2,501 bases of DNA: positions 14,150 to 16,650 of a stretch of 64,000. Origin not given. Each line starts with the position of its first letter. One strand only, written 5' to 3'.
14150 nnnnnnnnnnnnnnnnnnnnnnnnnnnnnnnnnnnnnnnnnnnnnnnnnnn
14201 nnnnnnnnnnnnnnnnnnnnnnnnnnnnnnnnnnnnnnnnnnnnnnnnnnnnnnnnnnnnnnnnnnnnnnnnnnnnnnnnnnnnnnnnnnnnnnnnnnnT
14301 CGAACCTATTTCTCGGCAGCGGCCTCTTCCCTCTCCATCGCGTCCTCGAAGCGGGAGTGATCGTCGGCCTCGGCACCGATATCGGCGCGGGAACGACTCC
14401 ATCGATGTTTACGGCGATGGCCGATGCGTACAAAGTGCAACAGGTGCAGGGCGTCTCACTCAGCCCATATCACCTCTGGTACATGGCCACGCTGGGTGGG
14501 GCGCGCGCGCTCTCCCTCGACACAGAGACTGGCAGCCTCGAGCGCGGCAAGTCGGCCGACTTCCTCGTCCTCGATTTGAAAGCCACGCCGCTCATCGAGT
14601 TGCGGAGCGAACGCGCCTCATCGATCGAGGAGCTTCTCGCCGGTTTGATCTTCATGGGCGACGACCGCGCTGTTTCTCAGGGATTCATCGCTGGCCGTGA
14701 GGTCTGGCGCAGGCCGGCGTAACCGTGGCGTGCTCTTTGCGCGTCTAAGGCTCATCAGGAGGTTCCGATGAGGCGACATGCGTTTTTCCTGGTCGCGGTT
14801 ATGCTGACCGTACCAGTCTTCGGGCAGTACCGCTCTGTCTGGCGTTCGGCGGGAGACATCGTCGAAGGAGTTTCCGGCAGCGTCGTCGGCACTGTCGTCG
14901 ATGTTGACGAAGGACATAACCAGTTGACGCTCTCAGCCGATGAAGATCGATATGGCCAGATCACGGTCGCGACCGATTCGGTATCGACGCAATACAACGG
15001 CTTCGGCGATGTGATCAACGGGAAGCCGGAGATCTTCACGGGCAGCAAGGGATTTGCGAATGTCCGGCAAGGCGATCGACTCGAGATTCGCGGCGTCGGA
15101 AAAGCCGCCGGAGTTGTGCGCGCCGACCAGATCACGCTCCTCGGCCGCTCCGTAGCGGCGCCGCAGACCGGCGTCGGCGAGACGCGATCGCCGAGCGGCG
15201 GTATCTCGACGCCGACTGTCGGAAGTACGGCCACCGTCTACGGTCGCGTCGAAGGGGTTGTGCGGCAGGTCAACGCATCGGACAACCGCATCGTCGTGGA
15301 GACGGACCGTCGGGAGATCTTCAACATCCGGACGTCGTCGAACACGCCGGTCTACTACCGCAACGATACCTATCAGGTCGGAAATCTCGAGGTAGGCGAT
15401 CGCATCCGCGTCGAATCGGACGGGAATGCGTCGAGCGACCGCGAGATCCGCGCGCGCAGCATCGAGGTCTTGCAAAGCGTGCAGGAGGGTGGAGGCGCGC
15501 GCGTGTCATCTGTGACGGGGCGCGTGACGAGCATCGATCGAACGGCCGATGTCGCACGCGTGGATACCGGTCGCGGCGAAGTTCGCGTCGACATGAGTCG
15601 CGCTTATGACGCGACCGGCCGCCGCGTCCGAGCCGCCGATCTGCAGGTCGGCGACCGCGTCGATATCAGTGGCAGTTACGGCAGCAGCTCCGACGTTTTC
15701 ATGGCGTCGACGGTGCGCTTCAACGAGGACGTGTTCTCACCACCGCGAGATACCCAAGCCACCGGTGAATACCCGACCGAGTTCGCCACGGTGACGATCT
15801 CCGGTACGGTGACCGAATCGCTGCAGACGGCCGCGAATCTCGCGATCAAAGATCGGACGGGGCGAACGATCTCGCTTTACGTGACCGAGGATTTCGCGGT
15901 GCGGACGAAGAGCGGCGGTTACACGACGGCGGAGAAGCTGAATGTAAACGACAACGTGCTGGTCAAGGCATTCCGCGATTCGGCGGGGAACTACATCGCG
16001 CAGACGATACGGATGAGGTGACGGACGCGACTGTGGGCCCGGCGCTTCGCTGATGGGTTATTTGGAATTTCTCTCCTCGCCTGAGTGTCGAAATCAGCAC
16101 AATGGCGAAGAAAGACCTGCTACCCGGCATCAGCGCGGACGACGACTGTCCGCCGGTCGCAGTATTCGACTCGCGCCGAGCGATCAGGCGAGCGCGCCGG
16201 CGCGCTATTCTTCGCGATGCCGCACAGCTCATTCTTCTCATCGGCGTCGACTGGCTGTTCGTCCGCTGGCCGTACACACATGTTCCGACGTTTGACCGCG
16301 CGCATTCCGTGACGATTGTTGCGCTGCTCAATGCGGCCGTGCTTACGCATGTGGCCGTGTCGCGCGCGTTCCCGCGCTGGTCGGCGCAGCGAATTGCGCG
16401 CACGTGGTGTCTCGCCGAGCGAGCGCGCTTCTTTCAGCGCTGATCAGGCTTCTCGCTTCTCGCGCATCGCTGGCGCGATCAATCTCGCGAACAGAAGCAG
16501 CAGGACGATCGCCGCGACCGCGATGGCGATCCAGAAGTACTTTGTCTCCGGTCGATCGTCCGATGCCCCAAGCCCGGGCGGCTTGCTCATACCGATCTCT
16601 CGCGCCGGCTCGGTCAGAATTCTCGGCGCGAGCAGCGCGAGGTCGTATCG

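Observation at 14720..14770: Near-consensus sigma-54 promoter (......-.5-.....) with AGGAGG RBS driving a secreted four-repeat OB-fold-like protein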

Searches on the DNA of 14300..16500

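Call 64: search_rna_families(source=window, start=14300, end=16500, threshold=evalue, max_evalue=1)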
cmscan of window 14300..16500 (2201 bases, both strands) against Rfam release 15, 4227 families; matches with E-value up to 1: 0.
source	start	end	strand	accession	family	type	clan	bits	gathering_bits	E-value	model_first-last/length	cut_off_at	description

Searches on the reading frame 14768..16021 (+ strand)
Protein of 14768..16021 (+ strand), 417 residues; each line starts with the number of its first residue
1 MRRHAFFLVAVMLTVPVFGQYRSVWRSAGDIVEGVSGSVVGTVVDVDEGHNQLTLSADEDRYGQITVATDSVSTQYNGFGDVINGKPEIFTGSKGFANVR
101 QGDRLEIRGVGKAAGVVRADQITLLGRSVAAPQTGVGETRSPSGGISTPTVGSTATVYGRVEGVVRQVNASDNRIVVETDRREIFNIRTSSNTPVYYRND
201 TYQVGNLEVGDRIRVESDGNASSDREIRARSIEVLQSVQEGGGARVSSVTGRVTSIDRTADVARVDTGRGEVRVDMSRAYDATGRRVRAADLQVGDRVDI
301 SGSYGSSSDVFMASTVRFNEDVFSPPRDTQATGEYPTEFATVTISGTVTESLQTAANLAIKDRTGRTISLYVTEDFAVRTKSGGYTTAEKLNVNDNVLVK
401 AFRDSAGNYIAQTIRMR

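Call 4: search_protein_families(library=pfam, proteins=[window:14768-16021:+], max_evalue=0.01)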
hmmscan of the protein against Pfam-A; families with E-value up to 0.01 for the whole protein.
window:14768-16021:+ (417 aa): 4 families
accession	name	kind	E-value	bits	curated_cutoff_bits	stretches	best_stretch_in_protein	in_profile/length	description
PF18914.6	DUF5666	-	8.9e-10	39.1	27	0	386-414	35-59/60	Domain of unknown function (DUF5666)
PF11604.15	CusF_Ec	-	7.7e-06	26.1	27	0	160-224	3-65/72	Copper binding periplasmic protein CusF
PF11518.13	DUF3221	-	0.0028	18.4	26.4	0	168-235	7-81/82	Protein of unknown function (DUF3221)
PF13567.11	DUF4131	-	0.0028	17.8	31.6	0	148-216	60-127/165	Domain of unknown function (DUF4131)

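Call 9: find_homologous_proteins(query=window:14768-16021:+, max_evalue=0.001)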
Query window:14768-16021:+ (417 aa): 854 proteins with E <= 0.001 among 8000 candidates; the best 120 are listed.
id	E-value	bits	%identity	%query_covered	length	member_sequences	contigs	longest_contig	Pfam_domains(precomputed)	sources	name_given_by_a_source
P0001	3.1e-260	881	100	100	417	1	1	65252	PF18914.7,PF11604.16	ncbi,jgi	ncbi:MAG TPA: hypothetical protein VGK31_06365 [Thermoanaerobaculia bacterium]|jgi:hypothetical prot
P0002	2.2e-236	802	90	100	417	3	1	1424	PF18914.7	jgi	jgi:hypothetical protein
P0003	3.8e-231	785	88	100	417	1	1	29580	PF18914.7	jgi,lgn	jgi:hypothetical protein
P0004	2.6e-216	736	84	100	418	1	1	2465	PF18914.7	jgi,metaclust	metaclust:\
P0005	6.9e-203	692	79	100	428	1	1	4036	PF18914.7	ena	-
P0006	6.6e-193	659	75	100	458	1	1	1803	PF18914.7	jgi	jgi:hypothetical protein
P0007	8.2e-193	659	73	100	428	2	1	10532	PF18914.7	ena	-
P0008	2.1e-192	657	74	100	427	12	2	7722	PF18914.7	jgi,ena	-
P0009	5.8e-190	649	75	96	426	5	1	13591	PF18914.7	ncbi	ncbi:MAG TPA: DUF5666 domain-containing protein [Thermoanaerobaculia bacterium]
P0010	1.2e-189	648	73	100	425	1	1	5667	PF18914.7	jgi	jgi:hypothetical protein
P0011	1.3e-189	648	73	100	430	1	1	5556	PF18914.7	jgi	jgi:uncharacterized protein DUF5666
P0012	5.5e-189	646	72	100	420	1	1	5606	PF18914.7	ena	-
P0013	1.3e-188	645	77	95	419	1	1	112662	PF18914.7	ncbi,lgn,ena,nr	ncbi:MAG TPA: DUF5666 domain-containing protein [Thermoanaerobaculia bacterium]|nr:DUF5666 domain-co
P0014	2.0e-187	641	72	100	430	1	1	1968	PF18914.7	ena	-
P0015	3.8e-187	640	74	97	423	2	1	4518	PF18914.7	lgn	-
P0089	3.3e-134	466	54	100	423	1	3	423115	PF18914.7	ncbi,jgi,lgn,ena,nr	ncbi:MAG TPA: DUF5666 domain-containing protein [Thermoanaerobaculia bacterium]|nr:DUF5666 domain-co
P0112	5.8e-132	458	54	100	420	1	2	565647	PF18914.7,PF11604.16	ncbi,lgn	-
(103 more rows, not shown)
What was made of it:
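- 14768..16021 (+): CDS of the 417-aa exported protein with four DUF5666/OB-fold repeats (residues about 35-127, 160-236, 248-319, 340-416). At least 854 homologues were found; every taxon label among the listed hits is Thermoanaerobaculia or Acidobacteriota (call 9).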

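Call 12: find_related_loci(query=A1, collection=genome_contigs, flank=4000)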
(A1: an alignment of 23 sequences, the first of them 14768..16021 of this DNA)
Query A1 (417 aa) in genome_contigs; peptide patterns used: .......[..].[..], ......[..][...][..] (x = any residue, [..] = any of these).
185 stretches matched a pattern; 74 encode a relative of the query (tblastn E <= 1e-3); 74 distinct loci.
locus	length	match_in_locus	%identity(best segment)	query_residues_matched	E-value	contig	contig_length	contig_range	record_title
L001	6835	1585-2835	89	1-417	0e+0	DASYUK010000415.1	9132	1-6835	MAG TPA_asm: Thermoanaerobaculia bacterium isolate SMAG_U4593 k141_115138, whole genome shotgun sequence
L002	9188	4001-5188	77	20-417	0e+0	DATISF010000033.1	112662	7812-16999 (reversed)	MAG TPA_asm: Thermoanaerobaculia bacterium isolate SMAG_U15922 k141_229556, whole genome shotgun sequence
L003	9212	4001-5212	75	19-417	0e+0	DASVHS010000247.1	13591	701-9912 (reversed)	MAG TPA_asm: Thermoanaerobaculia bacterium isolate SMAG_U2973 k141_191149, whole genome shotgun sequence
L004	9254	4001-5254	69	1-417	0e+0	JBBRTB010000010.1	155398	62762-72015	MAG: Thermoanaerobaculia bacterium isolate La2_metabat2.171 La2_metabat2.171_K_579279L155398_cov_41.0674, whole genome s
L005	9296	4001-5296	69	1-417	0e+0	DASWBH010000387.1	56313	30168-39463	MAG TPA_asm: Thermoanaerobaculia bacterium isolate SMAG_U2677 k141_1226353, whole genome shotgun sequence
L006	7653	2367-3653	58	1-417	6e-150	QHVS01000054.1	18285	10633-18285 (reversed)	MAG: Acidobacteria bacterium isolate gp7 AA9 14_1009_16_30cm_scaffold_7066_curated, whole genome shotgun sequence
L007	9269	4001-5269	56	1-417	1e-144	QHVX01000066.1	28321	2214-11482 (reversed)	MAG: Acidobacteria bacterium isolate gp7 AA11 14_1009_16_40cm_scaffold_14845_curated, whole genome shotgun sequence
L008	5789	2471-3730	55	1-417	8e-145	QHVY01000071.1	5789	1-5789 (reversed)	MAG: Acidobacteria bacterium isolate gp7 AA10 14_1009_09_30cm_scaffold_16050_curated, whole genome shotgun sequence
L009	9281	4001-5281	54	1-417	4e-143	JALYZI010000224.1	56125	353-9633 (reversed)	MAG: Acidobacteriota bacterium isolate KAP bin61 SD1490-92_k127_2279835, whole genome shotgun sequence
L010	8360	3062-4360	54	1-417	4e-139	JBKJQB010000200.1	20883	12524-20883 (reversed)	MAG: Thermoanaerobaculia bacterium isolate ant_bin.484 k117_6509456, whole genome shotgun sequence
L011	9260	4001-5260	55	1-417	5e-139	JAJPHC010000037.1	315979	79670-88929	MAG: Acidobacteria bacterium isolate Centralia_MAG_134 k107_1097151, whole genome shotgun sequence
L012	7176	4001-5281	54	1-417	2e-136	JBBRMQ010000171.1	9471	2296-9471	MAG: Thermoanaerobaculia bacterium isolate La1_metabat2.060 LA1C_B2.060_k141_2505702L_9471_cov_13.9556, whole genome sho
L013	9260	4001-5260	54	1-415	2e-135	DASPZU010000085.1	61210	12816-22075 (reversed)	MAG TPA_asm: Thermoanaerobaculia bacterium isolate SMAG_U11627 k141_322835, whole genome shotgun sequence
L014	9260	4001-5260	52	1-417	6e-135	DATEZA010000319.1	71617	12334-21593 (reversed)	MAG TPA_asm: Thermoanaerobaculia bacterium isolate SMAG_U8461 k141_3491583, whole genome shotgun sequence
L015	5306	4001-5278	55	1-417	2e-134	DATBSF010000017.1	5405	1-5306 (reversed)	MAG TPA_asm: Thermoanaerobaculia bacterium isolate SMAG_U4150 k141_1592077, whole genome shotgun sequence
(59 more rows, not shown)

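Call 18: search_protein_families(library=ncbifam, proteins=[window:14768-16021:+], max_evalue=0.001)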
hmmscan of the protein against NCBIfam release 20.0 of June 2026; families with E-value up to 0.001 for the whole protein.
window:14768-16021:+ (417 aa): 0 families

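Call 36: predict_structure(alignment_id=A1)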
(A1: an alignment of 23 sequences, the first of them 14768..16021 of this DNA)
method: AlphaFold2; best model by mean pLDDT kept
length: 417 residues; sequences in the alignment: 23
mean_pLDDT: 74.2   pTM: 0.29
mean pLDDT of the five models: 74.2, 73.1, 71.5, 70.0, 65.3
residues with pLDDT >= 90: 72; 70-90: 219; 50-70: 53; < 50: 73
segments of 3 or more residues with pLDDT < 50: 13-21, 78-92, 129-155, 241-245, 321-337
pLDDT, mean of each block of 10 residues (from residue 1): 60 46 77 86 85 84 79 50 39 62 85 83 68 37 34 48 87 86 83 81 82 82 73 78 56 89 83 88 86 88 72 82 31 45 92 91 88 92 91 94 85 92
secondary structure, 60 per line:
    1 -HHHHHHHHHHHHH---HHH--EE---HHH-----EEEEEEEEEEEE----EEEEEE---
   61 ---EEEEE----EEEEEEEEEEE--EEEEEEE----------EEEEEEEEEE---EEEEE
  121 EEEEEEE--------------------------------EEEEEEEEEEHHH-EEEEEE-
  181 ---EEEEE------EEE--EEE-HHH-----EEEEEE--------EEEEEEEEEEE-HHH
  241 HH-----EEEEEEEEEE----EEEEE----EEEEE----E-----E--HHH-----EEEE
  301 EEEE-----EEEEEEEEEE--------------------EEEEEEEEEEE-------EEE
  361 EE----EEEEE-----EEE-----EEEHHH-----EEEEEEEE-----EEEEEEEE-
elements in order: H2-14 E36-47 E52-57 E64-68 E73-83 E86-92 E103-112 E116-127 E160-169 E174-179 E184-188 E195-197 E200-202 E212-217 E226-236 H238-242 E248-257 E262-266 E271-275 E297-304 E310-319 E340-350 E358-362 E367-371 E377-379 E385-387 E396-403 E409-416
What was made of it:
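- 14768..16021 (+): The AF2 model has mean pLDDT 74 and four beta-barrels (call 36).
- On OB-fold: The AF2 model shows four all-beta domains, with pLDDT mostly 72-94 within the four domains apart from one low-confidence loop (residues 78-92) in domain 1 (call 36).
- Closest known: Tandem OB-fold nucleic-acid-binding proteins. Different: Identity is 10-16% and TM-scores are low because the relative placement of domains in the model is unreliable (pTM 0.29, call 36).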

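Call 42: fold_search(model_id=the predicted structure, library=pdb)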
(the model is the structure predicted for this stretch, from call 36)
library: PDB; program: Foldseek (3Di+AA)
matches with E <= 10: 1293; with E <= 0.001: 22
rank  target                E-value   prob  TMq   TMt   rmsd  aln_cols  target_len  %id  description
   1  9gut_B                1.1e-08  1.00  0.17  0.15  21.5       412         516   12  30S mRNA delivery complex (bS1 resolved) (released 2024-11-20)
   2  7zhh_A                1.1e-07  1.00  0.15  0.26  16.4       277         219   14  Complex structure of drosophila Unr CSD789 and a poly(A) RNA sequence (released 2022-12-07)
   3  6y6e                  1.6e-07  1.00  0.16  0.26  18.2       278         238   13  drosophila Unr CSD456 (released 2020-07-29)
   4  7a05_MODEL_1_A        1.3e-05  1.00  0.16  0.31   9.6       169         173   16  NMR structure of D3-D4 domains of Vibrio vulnificus ribosomal protein S1 (released 2021-06-23)
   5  5z7d_A                1.7e-05  0.96  0.15  0.16  21.4       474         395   10  p204HINab-dsDNA complex structure (released 2019-01-30)
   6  2ix1_A                3.3e-05  1.00  0.25  0.17  17.0       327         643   13  RNase II D209N mutant (released 2006-10-05)
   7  3go5                  4.8e-05  0.99  0.12  0.17  16.4       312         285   12  Crystal structure of a multidomain protein with nucleic acid binding domains (sp_0946) from streptococcus pneumoniae tig (released 2009-04-07)
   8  9tvu_a                2.3e-04  1.00  0.17  0.26   9.7       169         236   14  Structure of the Chlamydomonas reinhardtii chlororibosome (released 2026-02-18)
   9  7pxd_A                3.0e-04  1.00  0.12  0.11  11.5       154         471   14  Substrate-engaged mycobacterial Proteasome-associated ATPase in complex with open-gate 20S CP - composite map (state B (released 2022-01-19)
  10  9gux_B                3.8e-04  0.95  0.15  0.21  13.0       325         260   11  30S-TEC (TEC in expressome position) Inactive state 1 (released 2024-11-20)
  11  6h4n_y                4.0e-04  0.82  0.17  0.19  24.3       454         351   12  Structure of a hibernating 100S ribosome reveals an inactive conformation of the ribosomal protein S1 - 70S Hibernatin (released 2018-09-05)
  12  7px9_A                4.5e-04  1.00  0.12  0.11  10.8       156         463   13  Substrate-engaged mycobacterial Proteasome-associated ATPase - focused 3D refinement (state A) (released 2022-01-19)
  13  7px9_C                5.0e-04  1.00  0.12  0.11  11.2       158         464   12  Substrate-engaged mycobacterial Proteasome-associated ATPase - focused 3D refinement (state A) (released 2022-01-19)
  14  4s37_R                5.0e-04  0.99  0.16  0.31  14.1       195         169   13  Crystal structure of R2 pyocin membrane-piercing spike (released 2016-01-27)
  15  8e29_A                5.3e-04  1.00  0.24  0.15   6.1       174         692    8  Human Dis3L2 in complex with hairpin C-U12 (released 2023-03-01)
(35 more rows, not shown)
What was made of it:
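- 14768..16021 (+): The Foldseek PDB top hits are S1, CSD, RNase II and Mpa OB-fold proteins (call 42).
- On OB-fold: 22 PDB matches at E <= 1e-3 are dominated by OB-fold proteins (S1, CSD, RNase II, Mpa) (call 42).
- Closest known: Periplasmic OB-fold proteins: CusF. Same: Pfam CusF_Ec scores 26.1 bits, just under its cutoff of 27 (call 4), and the structural matches are to OB folds (call 42).
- Closest known: Tandem OB-fold nucleic-acid-binding proteins. Same: These are the best structural matches, with a beads-on-a-string arrangement of OB barrels (call 42).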

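Call 60: find_encoding_contigs(protein=P0089, flank=10000, max_places=1)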
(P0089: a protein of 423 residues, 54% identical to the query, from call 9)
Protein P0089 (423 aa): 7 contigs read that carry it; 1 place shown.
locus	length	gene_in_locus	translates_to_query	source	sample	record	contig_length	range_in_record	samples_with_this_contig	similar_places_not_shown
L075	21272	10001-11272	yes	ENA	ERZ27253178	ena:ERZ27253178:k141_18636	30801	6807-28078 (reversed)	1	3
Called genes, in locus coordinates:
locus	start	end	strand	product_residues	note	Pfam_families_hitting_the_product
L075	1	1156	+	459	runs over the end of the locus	PF00072:Response_reg, PF00158:Sigma54_activat, PF14532:Sigma54_activ_2, PF07724:AAA_2 (weak), PF07728:AAA_5, PF25601:AAA_lid_14, PF02954:HTH_8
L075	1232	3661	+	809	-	PF01751:Toprim, PF01131:Topoisom_bac, PF01396:Zn_ribbon_Top1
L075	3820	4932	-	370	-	PF00561:Abhydrolase_1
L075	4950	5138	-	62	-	PF04024:PspC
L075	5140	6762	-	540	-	PF04675:DNA_ligase_A_N, PF01068:DNA_ligase_A_M, PF04679:DNA_ligase_A_C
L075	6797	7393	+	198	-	PF00056:Ldh_1_N, PF02866:Ldh_1_C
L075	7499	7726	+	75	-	PF02866:Ldh_1_C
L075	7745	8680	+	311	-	PF10108:DNA_pol_B_exo2, PF13482:RNase_H_2 (weak)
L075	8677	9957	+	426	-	PF01979:Amidohydro_1, PF07969:Amidohydro_3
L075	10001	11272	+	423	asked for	PF18914:DUF5666 (faint)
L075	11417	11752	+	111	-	-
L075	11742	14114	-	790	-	PF03169:OPT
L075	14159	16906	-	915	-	PF02463:SMC_N (faint), PF03193:RsgA_GTPase (faint), PF13175:AAA_15 (faint), PF13191:AAA_16 (faint), PF13304:AAA_21 (faint), PF17760:UvrA_inter, PF17755:UvrA_DNA-bind, PF00005:ABC_tran (weak), +7 more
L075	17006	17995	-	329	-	PF00248:Aldo_ket_red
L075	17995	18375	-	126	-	-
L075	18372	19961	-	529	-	PF00389:2-Hacid_dh, PF02826:2-Hacid_dh_C, PF19304:PGDH_inter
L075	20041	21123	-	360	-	PF00266:Aminotran_5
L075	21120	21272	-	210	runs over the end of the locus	PF00702:Hydrolase, PF12710:HAD (weak)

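Call 61: find_encoding_contigs(protein=P0112, flank=10000, max_places=1)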
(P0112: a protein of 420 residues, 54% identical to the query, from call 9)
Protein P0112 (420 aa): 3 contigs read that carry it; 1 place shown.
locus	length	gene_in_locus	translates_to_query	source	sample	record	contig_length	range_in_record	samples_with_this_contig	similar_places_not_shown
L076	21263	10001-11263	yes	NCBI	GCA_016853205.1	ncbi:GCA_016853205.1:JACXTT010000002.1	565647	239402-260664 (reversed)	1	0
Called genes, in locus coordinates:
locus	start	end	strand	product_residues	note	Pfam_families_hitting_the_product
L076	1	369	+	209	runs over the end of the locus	PF00211:Guanylate_cyc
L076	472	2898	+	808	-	PF01751:Toprim, PF01131:Topoisom_bac, PF01396:Zn_ribbon_Top1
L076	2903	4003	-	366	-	PF00561:Abhydrolase_1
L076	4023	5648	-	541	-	PF04675:DNA_ligase_A_N, PF01068:DNA_ligase_A_M, PF09414:RNA_ligase (weak), PF04679:DNA_ligase_A_C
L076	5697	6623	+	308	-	PF00056:Ldh_1_N, PF02866:Ldh_1_C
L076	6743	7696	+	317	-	PF13482:RNase_H_2, PF10108:DNA_pol_B_exo2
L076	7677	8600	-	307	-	-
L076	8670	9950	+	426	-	PF01979:Amidohydro_1, PF07969:Amidohydro_3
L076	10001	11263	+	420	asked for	PF11604:CusF_Ec (faint), PF18914:DUF5666 (faint)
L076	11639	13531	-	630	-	PF13163:DUF3999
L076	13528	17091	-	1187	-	PF10101:DUF2339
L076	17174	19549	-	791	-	PF03169:OPT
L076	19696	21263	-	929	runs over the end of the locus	PF00005:ABC_tran (faint), PF02463:SMC_N (faint), PF03193:RsgA_GTPase (faint), PF13175:AAA_15 (faint), PF13191:AAA_16 (faint), PF17760:UvrA_inter, PF17755:UvrA_DNA-bind, PF13304:AAA_21 (weak), +5 more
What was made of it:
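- Tried and rejected: The EBP1 orthologue sits upstream of topA in L075 but not in L076 (calls 60, 61), which is not informative.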
